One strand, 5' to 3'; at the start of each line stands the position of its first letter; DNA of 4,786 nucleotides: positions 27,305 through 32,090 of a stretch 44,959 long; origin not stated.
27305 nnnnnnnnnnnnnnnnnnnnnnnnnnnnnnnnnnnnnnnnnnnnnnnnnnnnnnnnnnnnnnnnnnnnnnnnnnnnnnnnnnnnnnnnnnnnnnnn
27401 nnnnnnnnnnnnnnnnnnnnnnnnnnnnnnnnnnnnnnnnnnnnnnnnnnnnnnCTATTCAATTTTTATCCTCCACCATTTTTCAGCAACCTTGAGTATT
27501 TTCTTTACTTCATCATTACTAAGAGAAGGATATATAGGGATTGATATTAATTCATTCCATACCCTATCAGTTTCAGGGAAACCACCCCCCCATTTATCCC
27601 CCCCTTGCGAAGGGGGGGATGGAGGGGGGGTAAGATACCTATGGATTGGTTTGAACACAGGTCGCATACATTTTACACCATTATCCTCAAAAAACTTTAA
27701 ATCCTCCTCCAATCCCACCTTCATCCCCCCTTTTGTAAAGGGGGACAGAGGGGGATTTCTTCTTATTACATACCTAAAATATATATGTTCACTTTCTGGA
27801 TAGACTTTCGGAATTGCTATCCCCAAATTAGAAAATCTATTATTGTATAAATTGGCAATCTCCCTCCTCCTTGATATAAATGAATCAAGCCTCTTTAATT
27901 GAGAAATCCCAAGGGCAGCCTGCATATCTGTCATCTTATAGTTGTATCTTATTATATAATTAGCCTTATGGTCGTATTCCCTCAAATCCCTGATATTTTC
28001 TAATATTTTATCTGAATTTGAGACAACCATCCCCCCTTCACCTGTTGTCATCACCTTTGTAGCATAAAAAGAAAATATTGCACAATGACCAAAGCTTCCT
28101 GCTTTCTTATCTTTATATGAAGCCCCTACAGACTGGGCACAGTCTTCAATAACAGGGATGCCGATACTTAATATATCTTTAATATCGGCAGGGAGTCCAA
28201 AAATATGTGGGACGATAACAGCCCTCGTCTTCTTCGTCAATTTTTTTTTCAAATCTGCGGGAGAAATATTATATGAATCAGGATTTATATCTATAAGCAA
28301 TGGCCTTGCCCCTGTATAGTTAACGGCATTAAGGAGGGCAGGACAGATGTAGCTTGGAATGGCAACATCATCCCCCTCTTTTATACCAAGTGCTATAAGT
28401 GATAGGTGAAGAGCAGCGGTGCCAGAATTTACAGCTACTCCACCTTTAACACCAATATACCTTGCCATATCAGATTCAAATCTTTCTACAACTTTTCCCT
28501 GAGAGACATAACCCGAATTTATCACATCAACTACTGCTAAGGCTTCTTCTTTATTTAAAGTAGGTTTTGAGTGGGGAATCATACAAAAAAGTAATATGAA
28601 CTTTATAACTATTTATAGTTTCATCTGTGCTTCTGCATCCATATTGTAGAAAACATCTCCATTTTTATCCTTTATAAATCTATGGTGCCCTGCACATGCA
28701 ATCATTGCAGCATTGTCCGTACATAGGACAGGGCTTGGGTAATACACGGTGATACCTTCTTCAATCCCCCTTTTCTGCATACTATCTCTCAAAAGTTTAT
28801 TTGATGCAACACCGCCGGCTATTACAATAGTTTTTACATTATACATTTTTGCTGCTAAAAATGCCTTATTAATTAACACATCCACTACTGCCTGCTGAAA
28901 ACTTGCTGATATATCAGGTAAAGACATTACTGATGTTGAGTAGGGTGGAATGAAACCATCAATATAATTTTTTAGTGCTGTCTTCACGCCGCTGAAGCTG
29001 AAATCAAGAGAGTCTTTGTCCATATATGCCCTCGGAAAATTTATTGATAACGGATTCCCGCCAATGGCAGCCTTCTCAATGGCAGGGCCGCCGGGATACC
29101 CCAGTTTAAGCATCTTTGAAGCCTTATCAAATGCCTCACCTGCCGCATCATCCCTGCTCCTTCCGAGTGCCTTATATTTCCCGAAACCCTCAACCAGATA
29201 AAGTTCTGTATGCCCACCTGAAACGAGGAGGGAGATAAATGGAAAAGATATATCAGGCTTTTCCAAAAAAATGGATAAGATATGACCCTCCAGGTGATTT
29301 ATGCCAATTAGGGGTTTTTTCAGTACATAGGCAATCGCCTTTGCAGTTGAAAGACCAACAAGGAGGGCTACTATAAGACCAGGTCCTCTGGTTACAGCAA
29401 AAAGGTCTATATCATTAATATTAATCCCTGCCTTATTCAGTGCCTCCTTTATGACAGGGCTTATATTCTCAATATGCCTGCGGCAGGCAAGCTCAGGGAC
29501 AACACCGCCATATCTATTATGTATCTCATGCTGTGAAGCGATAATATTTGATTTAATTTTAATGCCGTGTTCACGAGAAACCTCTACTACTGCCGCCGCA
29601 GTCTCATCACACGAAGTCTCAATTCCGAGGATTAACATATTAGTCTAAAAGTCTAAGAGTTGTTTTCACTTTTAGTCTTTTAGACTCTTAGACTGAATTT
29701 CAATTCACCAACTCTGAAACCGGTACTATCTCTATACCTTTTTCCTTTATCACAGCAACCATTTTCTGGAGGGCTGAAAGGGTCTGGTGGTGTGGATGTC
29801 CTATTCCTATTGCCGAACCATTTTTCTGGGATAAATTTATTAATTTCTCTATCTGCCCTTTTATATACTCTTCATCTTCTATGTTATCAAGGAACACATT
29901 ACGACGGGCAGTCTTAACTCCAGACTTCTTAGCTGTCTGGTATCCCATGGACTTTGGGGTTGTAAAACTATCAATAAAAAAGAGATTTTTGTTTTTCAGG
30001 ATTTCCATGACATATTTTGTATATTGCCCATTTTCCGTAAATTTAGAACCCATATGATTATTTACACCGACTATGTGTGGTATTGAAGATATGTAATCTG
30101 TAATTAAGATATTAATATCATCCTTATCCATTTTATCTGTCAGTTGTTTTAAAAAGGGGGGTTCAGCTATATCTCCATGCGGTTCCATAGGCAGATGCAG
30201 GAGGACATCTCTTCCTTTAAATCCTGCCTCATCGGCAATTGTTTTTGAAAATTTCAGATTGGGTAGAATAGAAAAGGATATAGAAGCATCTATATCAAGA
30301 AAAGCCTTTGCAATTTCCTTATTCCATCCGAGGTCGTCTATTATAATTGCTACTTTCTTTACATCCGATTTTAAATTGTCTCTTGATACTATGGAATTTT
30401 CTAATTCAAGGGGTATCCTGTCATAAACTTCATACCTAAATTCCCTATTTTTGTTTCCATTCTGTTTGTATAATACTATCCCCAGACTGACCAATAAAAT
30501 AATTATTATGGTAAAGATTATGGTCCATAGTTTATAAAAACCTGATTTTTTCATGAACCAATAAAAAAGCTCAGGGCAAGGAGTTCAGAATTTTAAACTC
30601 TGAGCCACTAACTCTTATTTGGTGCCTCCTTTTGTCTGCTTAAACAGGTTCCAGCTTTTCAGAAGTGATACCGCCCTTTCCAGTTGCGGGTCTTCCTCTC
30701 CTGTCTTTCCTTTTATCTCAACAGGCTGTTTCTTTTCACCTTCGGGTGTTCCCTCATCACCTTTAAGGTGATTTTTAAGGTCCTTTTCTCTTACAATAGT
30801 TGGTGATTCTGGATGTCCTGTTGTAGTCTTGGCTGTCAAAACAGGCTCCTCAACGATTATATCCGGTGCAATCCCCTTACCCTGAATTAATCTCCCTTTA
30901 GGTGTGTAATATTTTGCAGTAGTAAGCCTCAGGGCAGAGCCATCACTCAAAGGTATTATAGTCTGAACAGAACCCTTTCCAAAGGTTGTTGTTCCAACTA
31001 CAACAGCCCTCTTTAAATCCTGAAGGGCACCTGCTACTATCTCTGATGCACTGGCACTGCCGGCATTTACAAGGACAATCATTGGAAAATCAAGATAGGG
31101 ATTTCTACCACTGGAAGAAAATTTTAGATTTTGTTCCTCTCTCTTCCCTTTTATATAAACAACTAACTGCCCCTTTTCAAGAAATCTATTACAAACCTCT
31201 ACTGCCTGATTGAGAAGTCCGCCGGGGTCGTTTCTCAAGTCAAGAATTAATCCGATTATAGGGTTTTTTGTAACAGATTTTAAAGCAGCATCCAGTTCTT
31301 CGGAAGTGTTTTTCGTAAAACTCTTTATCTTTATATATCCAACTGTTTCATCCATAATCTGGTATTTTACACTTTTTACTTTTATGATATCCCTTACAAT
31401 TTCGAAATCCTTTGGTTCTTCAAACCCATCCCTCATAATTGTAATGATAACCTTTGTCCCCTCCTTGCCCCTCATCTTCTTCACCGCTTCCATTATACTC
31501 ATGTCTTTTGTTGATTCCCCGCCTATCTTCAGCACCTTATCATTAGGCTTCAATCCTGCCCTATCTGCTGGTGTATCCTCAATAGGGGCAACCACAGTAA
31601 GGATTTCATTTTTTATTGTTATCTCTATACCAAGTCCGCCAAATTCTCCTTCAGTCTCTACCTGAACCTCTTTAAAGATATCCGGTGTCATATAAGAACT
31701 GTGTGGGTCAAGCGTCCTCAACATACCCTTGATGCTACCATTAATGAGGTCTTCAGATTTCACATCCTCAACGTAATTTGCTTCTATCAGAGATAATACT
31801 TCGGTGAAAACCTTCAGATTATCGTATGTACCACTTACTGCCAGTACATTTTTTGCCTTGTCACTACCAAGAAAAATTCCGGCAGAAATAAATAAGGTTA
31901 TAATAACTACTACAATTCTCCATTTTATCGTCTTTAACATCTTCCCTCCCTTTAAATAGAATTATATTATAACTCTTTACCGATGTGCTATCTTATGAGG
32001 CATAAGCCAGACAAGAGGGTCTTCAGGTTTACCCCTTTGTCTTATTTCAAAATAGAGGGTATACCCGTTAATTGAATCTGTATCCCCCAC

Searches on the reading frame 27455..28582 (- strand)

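Call 62: search_protein_families(library=pfam, proteins=[window:27455-28582:-], max_evalue=0.001)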
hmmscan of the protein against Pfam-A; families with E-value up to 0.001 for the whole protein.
window:27455-28582:- (375 aa): 2 families
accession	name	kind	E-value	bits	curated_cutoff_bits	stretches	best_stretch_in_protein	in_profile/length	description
PF01041.23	DegT_DnrJ_EryC1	-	1.4e-89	301.3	19.8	1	9-363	3-356/360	DegT/DnrJ/EryC1/StrS aminotransferase family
PF01053.26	Cys_Met_Meta_PP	-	0.00092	18.3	27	0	32-139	54-158/381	Cys/Met metabolism PLP-dependent enzyme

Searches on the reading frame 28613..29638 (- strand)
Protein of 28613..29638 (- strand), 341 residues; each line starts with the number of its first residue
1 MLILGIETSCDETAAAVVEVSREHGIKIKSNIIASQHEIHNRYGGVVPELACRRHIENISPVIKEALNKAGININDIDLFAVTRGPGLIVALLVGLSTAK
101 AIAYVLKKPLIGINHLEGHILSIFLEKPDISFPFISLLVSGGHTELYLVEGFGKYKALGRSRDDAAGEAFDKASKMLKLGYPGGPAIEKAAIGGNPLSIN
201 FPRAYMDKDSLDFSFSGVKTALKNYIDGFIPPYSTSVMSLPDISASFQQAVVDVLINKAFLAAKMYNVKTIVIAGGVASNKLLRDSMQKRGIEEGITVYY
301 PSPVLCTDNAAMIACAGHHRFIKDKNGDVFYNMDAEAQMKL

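Call 62: search_protein_families(library=pfam, proteins=[window:28613-29638:-], max_evalue=0.001)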
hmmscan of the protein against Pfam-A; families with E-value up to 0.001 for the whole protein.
window:28613-29638:- (341 aa): 3 families
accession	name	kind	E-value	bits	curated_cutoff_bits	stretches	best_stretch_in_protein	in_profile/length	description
PF00814.31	TsaD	-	2.6e-97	326.1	24.8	1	28-314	2-263/264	tRNA N6-adenosine threonylcarbamoyltransferase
PF22521.2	HypF_C_2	-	6.9e-09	36.3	27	1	238-309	164-235/241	Carbamoyltransferase, Kae1-like Domain, second subdomain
PF02543.21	Carbam_trans_N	-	6e-05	23.1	24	0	242-294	275-327/346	Carbamoyltransferase N-terminus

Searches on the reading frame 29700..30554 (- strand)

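Call 62: search_protein_families(library=pfam, proteins=[window:29700-30554:-], max_evalue=0.001)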
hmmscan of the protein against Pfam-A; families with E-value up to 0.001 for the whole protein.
window:29700-30554:- (284 aa): 1 family
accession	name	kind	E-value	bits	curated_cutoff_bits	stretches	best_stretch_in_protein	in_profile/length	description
PF04748.18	Polysacc_deac_2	-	4.9e-73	245.2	27.5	1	70-283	1-212/212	Divergent polysaccharide deacetylase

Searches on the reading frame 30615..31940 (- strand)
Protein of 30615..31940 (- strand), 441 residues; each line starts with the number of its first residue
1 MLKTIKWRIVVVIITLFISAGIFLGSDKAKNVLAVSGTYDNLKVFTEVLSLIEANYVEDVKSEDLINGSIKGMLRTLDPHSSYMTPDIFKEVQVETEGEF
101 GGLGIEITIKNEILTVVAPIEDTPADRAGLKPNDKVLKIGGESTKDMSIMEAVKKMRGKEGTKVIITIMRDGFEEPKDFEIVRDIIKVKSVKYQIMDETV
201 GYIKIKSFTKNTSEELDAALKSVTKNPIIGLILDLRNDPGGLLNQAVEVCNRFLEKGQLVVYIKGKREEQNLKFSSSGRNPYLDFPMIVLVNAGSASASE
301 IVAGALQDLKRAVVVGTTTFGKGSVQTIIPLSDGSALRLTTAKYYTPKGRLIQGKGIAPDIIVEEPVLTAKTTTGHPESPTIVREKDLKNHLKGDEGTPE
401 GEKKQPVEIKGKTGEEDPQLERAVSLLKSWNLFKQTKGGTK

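Call 62: search_protein_families(library=pfam, proteins=[window:30615-31940:-], max_evalue=0.001)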
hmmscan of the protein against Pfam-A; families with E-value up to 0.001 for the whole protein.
window:30615-31940:- (441 aa): 5 families
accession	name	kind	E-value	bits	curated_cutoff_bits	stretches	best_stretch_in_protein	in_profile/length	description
PF03572.23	Peptidase_S41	-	6.8e-57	192.1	24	1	200-363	2-165/165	Peptidase family S41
PF17820.7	PDZ_6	-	1.7e-11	44.1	27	1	116-168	2-52/54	PDZ domain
PF22694.1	CtpB_N-like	-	2.1e-11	44.6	27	1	38-85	34-82/85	Activating protease CtpB N-terminal domain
PF13180.12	PDZ_2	-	6.4e-11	42.8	27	1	101-172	1-71/80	PDZ domain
PF00595.29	PDZ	-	5.2e-09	36.8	23.2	1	92-168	2-80/81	PDZ domain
